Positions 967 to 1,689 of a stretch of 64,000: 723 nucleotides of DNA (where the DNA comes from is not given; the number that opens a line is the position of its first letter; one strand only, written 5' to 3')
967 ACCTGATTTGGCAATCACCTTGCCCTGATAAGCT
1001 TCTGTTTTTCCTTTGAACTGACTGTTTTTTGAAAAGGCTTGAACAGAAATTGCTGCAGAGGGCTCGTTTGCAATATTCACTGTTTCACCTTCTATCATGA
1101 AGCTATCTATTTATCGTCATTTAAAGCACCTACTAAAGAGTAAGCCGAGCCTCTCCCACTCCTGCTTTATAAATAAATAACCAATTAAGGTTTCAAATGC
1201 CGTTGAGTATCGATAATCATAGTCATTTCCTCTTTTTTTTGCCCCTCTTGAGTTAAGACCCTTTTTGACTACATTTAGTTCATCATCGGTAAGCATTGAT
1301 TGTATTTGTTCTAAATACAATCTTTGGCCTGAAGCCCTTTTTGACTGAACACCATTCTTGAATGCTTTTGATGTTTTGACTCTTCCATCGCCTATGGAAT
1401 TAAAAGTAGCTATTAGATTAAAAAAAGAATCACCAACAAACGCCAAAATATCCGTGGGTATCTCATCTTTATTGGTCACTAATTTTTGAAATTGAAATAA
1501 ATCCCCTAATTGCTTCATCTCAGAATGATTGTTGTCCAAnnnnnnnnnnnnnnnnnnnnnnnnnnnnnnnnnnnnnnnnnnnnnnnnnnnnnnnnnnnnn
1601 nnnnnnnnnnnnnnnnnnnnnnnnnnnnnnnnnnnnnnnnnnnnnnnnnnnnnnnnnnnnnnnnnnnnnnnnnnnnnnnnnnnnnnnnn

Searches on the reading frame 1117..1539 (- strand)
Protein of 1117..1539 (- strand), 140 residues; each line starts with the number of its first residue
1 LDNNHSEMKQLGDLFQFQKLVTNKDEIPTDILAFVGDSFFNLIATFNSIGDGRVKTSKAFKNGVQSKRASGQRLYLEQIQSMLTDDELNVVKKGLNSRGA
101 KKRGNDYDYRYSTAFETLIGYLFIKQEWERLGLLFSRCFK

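Call 3: search_protein_families(library=pfam, proteins=[window:1117-1539:-], max_evalue=0.01)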
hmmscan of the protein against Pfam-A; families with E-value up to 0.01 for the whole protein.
window:1117-1539:- (140 aa): 1 family
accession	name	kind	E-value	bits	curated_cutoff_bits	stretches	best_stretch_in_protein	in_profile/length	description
PF00636.31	Ribonuclease_3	-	1.8e-10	41.9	27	1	32-126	3-101/102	Ribonuclease III domain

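Call 4: search_protein_families(library=ncbifam, proteins=[window:1117-1539:-], max_evalue=0.01)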
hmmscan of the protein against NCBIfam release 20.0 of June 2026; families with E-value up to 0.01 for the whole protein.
window:1117-1539:- (140 aa): 0 families
